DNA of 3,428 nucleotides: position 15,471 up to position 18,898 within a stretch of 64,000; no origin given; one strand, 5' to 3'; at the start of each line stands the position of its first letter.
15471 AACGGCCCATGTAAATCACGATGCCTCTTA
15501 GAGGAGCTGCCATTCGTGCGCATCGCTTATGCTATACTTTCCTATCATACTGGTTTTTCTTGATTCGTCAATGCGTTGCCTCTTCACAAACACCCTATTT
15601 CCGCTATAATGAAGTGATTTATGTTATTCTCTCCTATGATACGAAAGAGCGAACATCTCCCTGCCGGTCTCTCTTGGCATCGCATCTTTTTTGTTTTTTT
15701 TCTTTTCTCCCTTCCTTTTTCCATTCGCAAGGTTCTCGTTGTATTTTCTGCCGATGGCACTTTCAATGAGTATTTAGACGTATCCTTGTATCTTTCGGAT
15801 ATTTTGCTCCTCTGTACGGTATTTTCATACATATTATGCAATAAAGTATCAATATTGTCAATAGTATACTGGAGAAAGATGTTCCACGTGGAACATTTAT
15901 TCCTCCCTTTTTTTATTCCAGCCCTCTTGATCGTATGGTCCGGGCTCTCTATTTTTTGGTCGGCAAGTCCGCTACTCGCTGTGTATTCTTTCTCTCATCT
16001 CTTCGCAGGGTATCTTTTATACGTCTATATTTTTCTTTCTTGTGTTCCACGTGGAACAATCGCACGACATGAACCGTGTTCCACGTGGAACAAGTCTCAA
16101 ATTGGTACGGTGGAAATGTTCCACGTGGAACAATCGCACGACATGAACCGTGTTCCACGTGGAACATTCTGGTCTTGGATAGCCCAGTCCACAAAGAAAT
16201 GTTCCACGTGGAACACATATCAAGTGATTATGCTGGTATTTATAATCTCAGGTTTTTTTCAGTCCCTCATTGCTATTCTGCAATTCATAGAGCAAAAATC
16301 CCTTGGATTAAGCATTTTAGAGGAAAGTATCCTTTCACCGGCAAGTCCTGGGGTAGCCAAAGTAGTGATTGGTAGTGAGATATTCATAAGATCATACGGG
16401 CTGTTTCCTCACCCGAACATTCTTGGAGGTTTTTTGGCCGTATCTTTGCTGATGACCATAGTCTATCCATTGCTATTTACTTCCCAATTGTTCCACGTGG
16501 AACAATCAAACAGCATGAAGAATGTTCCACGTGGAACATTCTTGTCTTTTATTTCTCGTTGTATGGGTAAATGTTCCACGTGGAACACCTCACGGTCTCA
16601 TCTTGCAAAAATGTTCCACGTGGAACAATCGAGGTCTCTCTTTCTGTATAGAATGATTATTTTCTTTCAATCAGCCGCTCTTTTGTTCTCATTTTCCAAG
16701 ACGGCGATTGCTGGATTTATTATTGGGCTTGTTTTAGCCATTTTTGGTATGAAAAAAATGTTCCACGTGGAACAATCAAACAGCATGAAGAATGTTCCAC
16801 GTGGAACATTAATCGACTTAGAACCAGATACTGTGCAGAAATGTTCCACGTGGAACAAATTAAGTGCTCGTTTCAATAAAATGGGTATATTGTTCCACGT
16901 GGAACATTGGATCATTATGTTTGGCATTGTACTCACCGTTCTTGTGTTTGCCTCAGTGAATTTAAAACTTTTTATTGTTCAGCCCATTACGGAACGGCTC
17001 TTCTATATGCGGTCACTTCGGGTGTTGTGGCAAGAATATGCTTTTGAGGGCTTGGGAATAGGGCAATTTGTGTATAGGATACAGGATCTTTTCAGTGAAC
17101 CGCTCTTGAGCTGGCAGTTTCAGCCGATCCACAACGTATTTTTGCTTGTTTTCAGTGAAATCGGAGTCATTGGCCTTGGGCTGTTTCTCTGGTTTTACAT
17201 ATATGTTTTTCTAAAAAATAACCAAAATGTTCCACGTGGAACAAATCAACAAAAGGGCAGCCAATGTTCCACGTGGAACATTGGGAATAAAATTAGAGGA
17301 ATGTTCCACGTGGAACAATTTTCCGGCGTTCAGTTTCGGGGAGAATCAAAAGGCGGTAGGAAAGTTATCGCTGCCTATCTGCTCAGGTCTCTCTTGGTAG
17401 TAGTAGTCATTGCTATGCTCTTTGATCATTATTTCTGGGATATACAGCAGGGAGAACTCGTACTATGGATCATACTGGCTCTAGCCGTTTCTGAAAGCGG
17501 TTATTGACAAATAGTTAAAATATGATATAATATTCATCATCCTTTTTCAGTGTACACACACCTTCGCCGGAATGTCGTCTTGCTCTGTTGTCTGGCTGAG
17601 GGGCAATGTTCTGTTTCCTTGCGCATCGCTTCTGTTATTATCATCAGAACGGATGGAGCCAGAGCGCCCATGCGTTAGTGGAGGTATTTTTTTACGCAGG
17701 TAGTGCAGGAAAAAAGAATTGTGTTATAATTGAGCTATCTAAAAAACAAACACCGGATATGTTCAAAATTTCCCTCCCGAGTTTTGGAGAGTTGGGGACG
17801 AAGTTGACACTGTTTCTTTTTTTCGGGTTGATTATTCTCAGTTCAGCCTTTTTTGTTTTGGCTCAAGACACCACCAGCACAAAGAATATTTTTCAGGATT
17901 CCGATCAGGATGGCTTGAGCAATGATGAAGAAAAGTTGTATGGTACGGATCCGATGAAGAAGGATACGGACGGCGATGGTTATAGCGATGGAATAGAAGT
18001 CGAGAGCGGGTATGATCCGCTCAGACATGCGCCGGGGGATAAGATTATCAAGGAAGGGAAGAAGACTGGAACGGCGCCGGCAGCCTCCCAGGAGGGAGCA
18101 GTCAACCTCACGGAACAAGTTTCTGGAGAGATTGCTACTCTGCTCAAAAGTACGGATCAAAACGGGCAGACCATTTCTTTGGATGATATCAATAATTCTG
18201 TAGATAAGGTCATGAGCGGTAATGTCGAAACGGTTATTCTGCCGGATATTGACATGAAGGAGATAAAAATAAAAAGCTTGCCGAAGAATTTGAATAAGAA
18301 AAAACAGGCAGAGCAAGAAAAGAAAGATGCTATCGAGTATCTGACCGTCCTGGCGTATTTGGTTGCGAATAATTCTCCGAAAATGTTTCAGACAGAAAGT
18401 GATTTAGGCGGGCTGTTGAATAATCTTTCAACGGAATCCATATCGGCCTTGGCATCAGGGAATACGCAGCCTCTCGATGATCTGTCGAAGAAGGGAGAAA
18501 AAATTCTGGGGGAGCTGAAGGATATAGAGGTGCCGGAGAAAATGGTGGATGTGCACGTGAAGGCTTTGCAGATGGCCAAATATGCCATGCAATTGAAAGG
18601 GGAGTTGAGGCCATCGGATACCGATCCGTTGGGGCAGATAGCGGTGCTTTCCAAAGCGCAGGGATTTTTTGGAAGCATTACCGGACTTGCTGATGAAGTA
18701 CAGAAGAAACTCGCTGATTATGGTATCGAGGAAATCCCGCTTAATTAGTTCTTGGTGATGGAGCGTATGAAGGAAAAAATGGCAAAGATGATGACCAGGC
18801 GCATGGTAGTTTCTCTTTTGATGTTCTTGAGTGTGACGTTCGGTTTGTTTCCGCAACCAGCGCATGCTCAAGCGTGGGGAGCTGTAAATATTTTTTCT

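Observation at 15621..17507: A 16-bp perfect palindrome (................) inserted 17 times, in-frame, into a WaaL-like membrane protein gene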

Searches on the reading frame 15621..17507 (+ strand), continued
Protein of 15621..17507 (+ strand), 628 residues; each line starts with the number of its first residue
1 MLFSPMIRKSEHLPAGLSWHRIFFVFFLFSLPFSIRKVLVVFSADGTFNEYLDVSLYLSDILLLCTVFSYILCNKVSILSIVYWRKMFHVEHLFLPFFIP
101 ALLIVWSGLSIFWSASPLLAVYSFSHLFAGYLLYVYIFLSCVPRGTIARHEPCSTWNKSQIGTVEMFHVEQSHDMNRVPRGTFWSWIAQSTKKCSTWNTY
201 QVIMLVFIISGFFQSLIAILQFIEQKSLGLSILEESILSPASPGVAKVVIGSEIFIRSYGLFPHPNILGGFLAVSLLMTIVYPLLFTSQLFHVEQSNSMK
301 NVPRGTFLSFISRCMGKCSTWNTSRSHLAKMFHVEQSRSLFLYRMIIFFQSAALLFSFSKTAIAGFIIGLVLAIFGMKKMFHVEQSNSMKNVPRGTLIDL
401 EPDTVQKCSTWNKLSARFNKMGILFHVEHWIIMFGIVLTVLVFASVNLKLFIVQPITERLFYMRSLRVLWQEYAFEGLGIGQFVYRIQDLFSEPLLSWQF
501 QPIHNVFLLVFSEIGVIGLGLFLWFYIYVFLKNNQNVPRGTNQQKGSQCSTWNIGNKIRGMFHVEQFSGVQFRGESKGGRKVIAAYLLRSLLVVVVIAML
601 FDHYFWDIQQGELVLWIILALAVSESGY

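Call 41: search_protein_families(library=pfam, proteins=[window:15621-17504:+], max_evalue=10)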
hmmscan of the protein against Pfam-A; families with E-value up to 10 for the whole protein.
window:15621-17504:+ (628 aa): 3 families
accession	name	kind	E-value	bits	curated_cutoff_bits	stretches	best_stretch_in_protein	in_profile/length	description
PF04932.20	Wzy_C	-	0.0011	19.2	31.7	1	347-523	3-149/149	O-Antigen ligase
PF02704.19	GASA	-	0.62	10.7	27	1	140-159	31-50/60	Gibberellin regulated protein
PF16959.10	Collectrin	-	0.74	10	27.1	1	426-457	122-150/154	Renal amino acid transporter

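Call 51: predict_structure(alignment_id=A1)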
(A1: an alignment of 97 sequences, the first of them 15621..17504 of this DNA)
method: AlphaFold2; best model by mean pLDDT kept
length: 628 residues; sequences in the alignment: 97
mean_pLDDT: 76.3   pTM: 0.82
mean pLDDT of the five models: 76.3, 75.7, 74.2, 73.7, 73.5
residues with pLDDT >= 90: 303; 70-90: 91; 50-70: 86; < 50: 148
segments of 3 or more residues with pLDDT < 50: 1-12, 146-180, 298-309, 312-335, 384-401, 541-574
pLDDT, mean of each block of 10 residues (from residue 1): 44 66 95 85 83 93 96 68 59 86 98 97 97 95 54 38 41 45 64 63 96 97 92 80 90 94 95 97 81 49 44 43 39 60 94 95 96 88 50 44 50 57 55 79 88 92 95 98 97 93 95 98 97 69 46 43 41 62 93 98 95 97 77
secondary structure, 60 per line:
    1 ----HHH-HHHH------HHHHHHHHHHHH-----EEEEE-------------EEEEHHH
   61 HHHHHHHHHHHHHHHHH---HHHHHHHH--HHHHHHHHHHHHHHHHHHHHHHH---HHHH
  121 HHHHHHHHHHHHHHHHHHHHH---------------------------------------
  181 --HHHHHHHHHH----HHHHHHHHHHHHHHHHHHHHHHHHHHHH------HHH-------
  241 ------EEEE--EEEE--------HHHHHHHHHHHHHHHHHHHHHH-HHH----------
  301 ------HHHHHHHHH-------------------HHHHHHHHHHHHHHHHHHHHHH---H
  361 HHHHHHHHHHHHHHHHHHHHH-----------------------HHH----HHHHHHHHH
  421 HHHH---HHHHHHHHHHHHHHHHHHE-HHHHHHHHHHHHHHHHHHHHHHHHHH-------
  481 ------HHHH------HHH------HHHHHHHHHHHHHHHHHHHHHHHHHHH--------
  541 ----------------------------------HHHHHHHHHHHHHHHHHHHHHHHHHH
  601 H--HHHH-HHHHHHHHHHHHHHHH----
elements in order: H9-12 H19-30 E36-40 E54-57 H58-77 H81-88 H91-113 H117-141 H183-192 H197-224 E247-250 E253-256 H265-286 H307-315 H335-356 H360-381 H412-424 H428-445 H448-473 H487-490 H506-532 H575-601 H604-607 H609-624

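Call 54: fold_search(model_id=the predicted structure, library=pdb)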
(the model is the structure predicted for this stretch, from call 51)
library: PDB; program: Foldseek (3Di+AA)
matches with E <= 10: 9; with E <= 0.001: 1
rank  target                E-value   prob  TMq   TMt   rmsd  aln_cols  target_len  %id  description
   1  7tpg_B                1.6e-04  1.00  0.33  0.47  16.7       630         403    9  Single-Particle Cryo-EM Structure of the WaaL O-antigen ligase in its ligand bound state (released 2022-04-06)
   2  8p1u_A                9.4e-02  0.85  0.23  0.34  12.8       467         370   12  Structure of divisome complex FtsWIQLB (released 2024-05-22)
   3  8qb7_A                4.6e+00  0.03  0.07  0.13  30.6       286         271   10  Pil1 in native eisosome lattice bound to plasma membrane microdomain (released 2024-07-24)
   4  7r5k_B0               6.6e+00  0.02  0.08  0.04  24.4       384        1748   10  Human nuclear pore complex (constricted) (released 2022-06-22)
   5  7cfm_R                7.5e+00  0.02  0.10  0.19  25.2       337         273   14  Cryo-EM structure of the P395-bound GPBAR-Gs complex (released 2020-09-09)
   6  8pm6                  7.8e+00  0.01  0.11  0.09  32.5       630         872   12  Human bile salt export pump (BSEP) in complex with inhibitor GBM in nanodiscs (released 2023-11-22)
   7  9dvj_A                8.6e+00  0.02  0.10  0.14  22.6       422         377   12  "Structure of the phosphate exporter XPR1/SLC53A1 (released 2025-04-02)
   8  9ckz_A                9.0e+00  0.01  0.12  0.12  30.8       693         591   12  Cryo-EM structure of human XPR1 in apo state (released 2025-06-18)
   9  7p54_A                9.8e+00  0.02  0.11  0.15  32.2       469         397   10  Cryo-EM structure of human TTYH2 in GDN (released 2021-08-11)

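Call 66: search_solved_structures(query=A1, max_evalue=1, show_alignments=1)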
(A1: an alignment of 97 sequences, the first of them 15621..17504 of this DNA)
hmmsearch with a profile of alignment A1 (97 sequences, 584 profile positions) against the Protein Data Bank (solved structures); distinct sequences matched with E-value up to 1: 0.

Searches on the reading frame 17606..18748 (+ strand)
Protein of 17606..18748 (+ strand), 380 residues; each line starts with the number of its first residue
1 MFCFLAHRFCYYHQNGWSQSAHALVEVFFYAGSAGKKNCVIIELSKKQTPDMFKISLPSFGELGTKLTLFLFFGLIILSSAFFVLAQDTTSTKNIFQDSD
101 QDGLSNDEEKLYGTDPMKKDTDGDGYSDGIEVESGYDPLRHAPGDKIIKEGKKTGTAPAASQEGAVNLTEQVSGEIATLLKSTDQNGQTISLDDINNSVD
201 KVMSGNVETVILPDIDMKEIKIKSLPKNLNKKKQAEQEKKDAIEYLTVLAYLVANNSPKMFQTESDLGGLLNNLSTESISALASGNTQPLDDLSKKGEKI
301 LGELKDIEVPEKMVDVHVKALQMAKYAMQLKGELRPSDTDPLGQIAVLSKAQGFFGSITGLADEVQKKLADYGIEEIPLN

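Call 8: search_protein_families(library=pfam, proteins=[window:17606-18748:+])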
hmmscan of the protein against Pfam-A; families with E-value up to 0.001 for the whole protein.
window:17606-18748:+ (380 aa): 2 families
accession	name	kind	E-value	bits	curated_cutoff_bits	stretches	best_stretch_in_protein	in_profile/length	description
PF18884.5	TSP3_bac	-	1.3e-11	44.5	25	2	98-118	1-21/22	Bacterial TSP3 repeat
PF11200.13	DUF2981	-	0.00021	21.4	27.2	1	114-243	129-253/352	Protein of unknown function (DUF2981)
